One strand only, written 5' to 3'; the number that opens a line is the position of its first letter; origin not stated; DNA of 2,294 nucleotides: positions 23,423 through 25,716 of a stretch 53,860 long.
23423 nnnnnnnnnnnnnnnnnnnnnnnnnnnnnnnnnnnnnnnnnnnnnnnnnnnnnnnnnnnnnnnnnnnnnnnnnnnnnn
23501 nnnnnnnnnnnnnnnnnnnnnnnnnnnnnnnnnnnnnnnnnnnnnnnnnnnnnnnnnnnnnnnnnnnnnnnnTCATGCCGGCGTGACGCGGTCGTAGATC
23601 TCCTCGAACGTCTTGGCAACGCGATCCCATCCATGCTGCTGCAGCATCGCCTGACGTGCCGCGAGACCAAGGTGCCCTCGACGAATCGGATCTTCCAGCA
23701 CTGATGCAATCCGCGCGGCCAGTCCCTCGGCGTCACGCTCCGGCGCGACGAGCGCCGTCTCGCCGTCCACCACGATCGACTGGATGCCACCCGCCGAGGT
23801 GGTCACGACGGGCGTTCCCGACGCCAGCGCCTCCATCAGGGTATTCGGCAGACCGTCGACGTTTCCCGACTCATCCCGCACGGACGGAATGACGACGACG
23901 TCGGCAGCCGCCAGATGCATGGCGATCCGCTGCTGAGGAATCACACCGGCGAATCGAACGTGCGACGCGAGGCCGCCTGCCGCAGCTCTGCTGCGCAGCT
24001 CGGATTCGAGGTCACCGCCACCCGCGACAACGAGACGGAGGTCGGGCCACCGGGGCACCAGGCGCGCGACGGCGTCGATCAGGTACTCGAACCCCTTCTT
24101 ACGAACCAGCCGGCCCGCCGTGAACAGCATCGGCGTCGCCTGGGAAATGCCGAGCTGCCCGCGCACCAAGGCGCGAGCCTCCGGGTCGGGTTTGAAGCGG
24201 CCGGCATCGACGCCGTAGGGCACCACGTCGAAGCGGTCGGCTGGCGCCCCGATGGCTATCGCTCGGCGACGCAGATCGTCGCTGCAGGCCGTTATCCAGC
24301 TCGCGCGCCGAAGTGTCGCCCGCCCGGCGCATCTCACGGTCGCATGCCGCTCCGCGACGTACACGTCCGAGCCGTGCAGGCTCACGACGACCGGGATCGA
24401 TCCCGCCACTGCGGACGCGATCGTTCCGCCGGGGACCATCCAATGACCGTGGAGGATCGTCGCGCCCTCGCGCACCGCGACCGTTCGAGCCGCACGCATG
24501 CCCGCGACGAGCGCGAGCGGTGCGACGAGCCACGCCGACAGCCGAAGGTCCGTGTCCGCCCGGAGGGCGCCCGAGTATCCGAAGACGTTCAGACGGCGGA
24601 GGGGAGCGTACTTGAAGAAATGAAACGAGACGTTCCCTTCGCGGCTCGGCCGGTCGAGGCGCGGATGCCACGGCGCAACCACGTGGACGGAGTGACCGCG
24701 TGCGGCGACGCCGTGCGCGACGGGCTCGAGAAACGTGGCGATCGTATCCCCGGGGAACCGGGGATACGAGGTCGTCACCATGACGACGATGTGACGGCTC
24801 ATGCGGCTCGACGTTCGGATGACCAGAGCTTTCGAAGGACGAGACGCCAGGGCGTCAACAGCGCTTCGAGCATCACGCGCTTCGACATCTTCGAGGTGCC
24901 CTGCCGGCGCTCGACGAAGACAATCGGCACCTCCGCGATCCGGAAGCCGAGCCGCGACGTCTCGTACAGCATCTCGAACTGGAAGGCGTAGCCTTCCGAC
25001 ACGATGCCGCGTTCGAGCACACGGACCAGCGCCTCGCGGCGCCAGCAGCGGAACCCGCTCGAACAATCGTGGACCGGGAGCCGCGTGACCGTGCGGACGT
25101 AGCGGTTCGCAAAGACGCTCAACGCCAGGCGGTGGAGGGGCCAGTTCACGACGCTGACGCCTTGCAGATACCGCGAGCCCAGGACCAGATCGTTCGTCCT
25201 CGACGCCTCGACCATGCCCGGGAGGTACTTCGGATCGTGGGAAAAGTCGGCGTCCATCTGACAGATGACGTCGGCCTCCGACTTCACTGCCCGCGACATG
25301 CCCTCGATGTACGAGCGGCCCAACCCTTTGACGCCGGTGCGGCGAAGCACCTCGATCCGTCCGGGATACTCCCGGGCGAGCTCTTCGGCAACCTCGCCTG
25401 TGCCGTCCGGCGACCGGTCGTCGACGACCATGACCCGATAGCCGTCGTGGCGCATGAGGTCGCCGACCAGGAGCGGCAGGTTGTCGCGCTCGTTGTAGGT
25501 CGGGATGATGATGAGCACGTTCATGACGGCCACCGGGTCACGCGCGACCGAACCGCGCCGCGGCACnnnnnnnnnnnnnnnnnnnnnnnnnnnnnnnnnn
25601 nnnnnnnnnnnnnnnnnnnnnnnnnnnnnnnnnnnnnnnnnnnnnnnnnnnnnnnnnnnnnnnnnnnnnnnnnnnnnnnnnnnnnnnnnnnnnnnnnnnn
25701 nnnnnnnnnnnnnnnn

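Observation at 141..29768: Glycosylation island with four Dpm1/GtrB-type lipid-sugar synthases matched by four GT-C membrane transferases, and no recognisable Wzy/Wzz/Wza or ABC exporter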

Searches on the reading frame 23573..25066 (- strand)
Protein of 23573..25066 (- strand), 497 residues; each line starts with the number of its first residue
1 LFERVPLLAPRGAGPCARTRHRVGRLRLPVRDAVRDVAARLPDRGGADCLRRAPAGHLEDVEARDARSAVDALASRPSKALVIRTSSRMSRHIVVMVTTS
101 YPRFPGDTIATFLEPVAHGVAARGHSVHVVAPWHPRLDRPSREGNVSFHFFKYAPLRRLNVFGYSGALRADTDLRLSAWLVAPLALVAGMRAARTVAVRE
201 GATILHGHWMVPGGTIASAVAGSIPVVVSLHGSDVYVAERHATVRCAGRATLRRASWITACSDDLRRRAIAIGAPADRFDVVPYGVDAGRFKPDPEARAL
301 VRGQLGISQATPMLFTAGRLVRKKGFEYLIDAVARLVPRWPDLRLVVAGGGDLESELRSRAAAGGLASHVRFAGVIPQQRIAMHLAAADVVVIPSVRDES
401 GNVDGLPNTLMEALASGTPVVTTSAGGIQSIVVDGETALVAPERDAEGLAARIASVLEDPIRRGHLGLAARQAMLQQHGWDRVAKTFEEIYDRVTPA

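Call 5: search_protein_families(library=pfam, proteins=[window:23573-25066:-], max_evalue=0.01)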
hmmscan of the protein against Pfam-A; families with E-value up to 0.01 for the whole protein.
window:23573-25066:- (497 aa): 7 families
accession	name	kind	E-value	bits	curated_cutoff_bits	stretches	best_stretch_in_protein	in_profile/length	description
PF00534.26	Glycos_transf_1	-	4.8e-36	124.3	26.4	1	302-472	6-171/172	Glycosyl transferases group 1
PF13692.12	Glyco_trans_1_4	-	7.5e-34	117.5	27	1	312-459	2-142/142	Glycosyl transferases group 1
PF13439.12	Glyco_transf_4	-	2e-16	60.9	28.5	1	113-289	8-169/170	Glycosyltransferase Family 4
PF13579.12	Glyco_trans_4_4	-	2.8e-14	54.2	29.7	1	109-285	3-158/158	Glycosyl transferase 4-like domain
PF13524.12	Glyco_trans_1_2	-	8.9e-13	48.8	25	1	329-488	5-143/144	Glycosyl transferase-like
PF20706.3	GT4-conflict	-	5.6e-10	39.2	26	1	292-486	178-384/385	Family 4 Glycosyltransferase in conflict systems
PF13477.12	Glyco_trans_4_2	-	5.2e-08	33.6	23.4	1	203-258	76-135/139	Glycosyl transferase 4-like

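Call 8: search_protein_families(library=ncbifam, proteins=[window:23573-25066:-], max_evalue=0.001)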
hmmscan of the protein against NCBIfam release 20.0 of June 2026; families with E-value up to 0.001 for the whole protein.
window:23573-25066:- (497 aa): 41 families (the best 25 are shown)
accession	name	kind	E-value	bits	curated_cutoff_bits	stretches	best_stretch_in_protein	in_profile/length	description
TIGR03088.1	stp2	hypoth_equivalog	1.2e-35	123.3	409.05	1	218-494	99-373/374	TIGR03088 family PEP-CTERM/XrtA system glycosyltransferase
TIGR04063.1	stp3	hypoth_equivalog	7e-34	117.4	442.05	1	235-494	138-395/397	TIGR04063 family PEP-CTERM/XrtA system glycosyltransferase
NF041876.1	EPS_EpsE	equivalog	1e-33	117.1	400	1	250-486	157-388/389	exopolysaccharide biosynthesis GT4 family glycosyltransferase EpsE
NF047684.1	TeichurnBiosyTuaC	equivalog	2.9e-33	115.4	550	1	203-494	110-389/391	teichuronic acid biosynthesis protein TuaC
TIGR03449.1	mycothiol_MshA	equivalog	2.1e-31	109.2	462.5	1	259-494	170-403/406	D-inositol-3-phosphate glycosyltransferase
TIGR03999.1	thiol_BshA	equivalog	2.2e-29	102.5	273.7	1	195-494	78-373/375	N-acetyl-alpha-D-glucosaminyl L-malate synthase BshA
TIGR02149.1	glgA_Coryne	subfamily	6.8e-27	94.6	302.4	1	246-494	136-390/391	glycogen synthase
NF038229.1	Glyco4_Geo_Pelo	equivalog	8.1e-27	94.1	400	1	168-495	21-337/338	GPMC system family 4 glycosyltransferase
TIGR04047.1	MSMEG_0565_glyc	hypoth_equivalog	3e-25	89.1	259.85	1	279-492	161-372/373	MSMEG_0565 family glycosyltransferase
TIGR04005.1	wcaL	equivalog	8.7e-24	84.1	537.6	1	229-456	149-367/406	colanic acid biosynthesis glycosyltransferase WcaL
NF007640.0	PRK10307.1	subfamily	1.4e-23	83.5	276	1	244-489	161-402/411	WcaI family glycosyltransferase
NF053787.1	GlcN_PG_synth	equivalog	1.4e-21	76.8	480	1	277-495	164-360/361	N-acetylglucosaminyl phosphatidylglycerol synthase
NF012028.0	PRK15484.1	subfamily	2.5e-19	69.6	618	1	277-490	161-374/380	lipopolysaccharide N-acetylglucosaminyltransferase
NF038295.1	EPS_HpsP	equivalog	2e-18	66.6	550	1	281-494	180-387/388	hormogonium polysaccharide biosynthesis glycosyltransferase HpsP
TIGR04157.1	glyco_rSAM_CFB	subfamily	1.8e-17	63.4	400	1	276-447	192-354/406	TIGR04157 family glycosyltransferase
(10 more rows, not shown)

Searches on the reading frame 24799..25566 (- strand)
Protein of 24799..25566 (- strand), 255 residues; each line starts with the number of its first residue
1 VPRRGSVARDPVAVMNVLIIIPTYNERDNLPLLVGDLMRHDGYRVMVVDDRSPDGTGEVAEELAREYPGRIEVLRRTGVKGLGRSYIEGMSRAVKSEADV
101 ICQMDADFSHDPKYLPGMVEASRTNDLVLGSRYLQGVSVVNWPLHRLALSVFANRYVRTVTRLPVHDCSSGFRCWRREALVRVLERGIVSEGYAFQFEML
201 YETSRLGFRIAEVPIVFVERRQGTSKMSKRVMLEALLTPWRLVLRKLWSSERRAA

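Call 5: search_protein_families(library=pfam, proteins=[window:24799-25566:-], max_evalue=0.01)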
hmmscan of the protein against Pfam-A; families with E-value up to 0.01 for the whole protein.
window:24799-25566:- (255 aa): 2 families
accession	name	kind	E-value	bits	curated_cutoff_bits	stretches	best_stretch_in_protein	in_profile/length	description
PF00535.33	Glycos_transf_2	-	1.1e-26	94.2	23.3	1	19-180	2-164/168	Glycosyl transferase family 2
PF13641.12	Glyco_tranf_2_3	-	1.4e-09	38.8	27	1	17-225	3-216/230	Glycosyltransferase like family 2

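Call 8: search_protein_families(library=ncbifam, proteins=[window:24799-25566:-], max_evalue=0.001)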
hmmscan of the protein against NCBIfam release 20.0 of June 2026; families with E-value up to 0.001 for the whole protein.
window:24799-25566:- (255 aa): 12 families
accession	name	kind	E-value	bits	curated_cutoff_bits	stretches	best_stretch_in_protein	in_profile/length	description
TIGR04182.1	glyco_TIGR04182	equivalog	2.6e-16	59.9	325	1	16-225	1-198/293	S-layer glycoprotein N-glycosyltransferase AglJ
TIGR03469.1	HpnB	hypoth_equivalog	4e-11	42.6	379.25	1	14-132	43-170/386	hopene-associated glycosyltransferase HpnB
NF007986.1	PRK10714.1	equivalog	7.1e-10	38.4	529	1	14-229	5-212/316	undecaprenyl-phosphate 4-deoxy-4-formamido-L-arabinose transferase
NF058614.1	PPMAGASynPpgS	equivalog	2.1e-09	37.1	370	1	17-218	2-197/226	polyprenyl-phospho-N-acetylgalactosaminyl synthase PpgS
NF041391.1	DPhHxTase_Halo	equivalog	5.1e-09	35.4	375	1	23-224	3-190/213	dolichyl-phosphate hexose transferase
NF047588.1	GlcsyltransPgfSStrep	equivalog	7e-07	28.7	500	1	15-230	1-208/308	glycosyltransferase PgfS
TIGR03937.1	PgaC_IcaA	equivalog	1.8e-06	27.2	422.3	1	14-123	44-151/407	poly-beta-1,6-N-acetyl-D-glucosamine synthase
TIGR04283.1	glyco_like_mftF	equivalog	2.2e-06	27.4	182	1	19-65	3-51/221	TIGR04283 family arsenosugar biosynthesis glycosyltransferase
NF041875.1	EPS_EpsD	equivalog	5.1e-06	26.1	370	1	19-116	3-98/325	exopolysaccharide biosynthesis glycosyltransferase EpsD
NF045692.1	OglycostaseCruG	equivalog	4e-05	22.7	600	1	11-127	37-157/386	2'-O-glycosyltransferase CruG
NF010496.0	PRK13915.1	equivalog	0.00041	19.5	262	1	15-121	31-141/307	glucosyl-3-phosphoglycerate synthase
NF007482.0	PRK10073.1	equivalog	0.00096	18.2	423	0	16-127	7-115/334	glycosyltransferase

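Call 11: search_solved_structures(query=window:24799-25524:-, max_evalue=0.001)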
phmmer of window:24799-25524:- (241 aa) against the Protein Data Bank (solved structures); distinct sequences matched with E-value up to 0.001: 5.
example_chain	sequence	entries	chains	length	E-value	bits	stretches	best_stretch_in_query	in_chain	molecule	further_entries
5mlz_A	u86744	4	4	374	1.8e-33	119.2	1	1-229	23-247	Dolichol monophosphate mannose synthase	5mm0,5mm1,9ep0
9hwj_A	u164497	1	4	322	9.3e-07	31.8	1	3-215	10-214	Undecaprenyl-phosphate 4-deoxy-4-formamido-L-arabinose transferase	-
9bhc_C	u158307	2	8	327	1.1e-06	31.5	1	3-215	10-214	Undecaprenyl-phosphate 4-deoxy-4-formamido-L-arabinose transferase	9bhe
8vxh_A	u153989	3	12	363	1.6e-06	31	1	3-215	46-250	Undecaprenyl-phosphate 4-deoxy-4-formamido-L-arabinose transferase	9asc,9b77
3bcv_A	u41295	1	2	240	0.00046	23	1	3-101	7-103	Putative glycosyltransferase protein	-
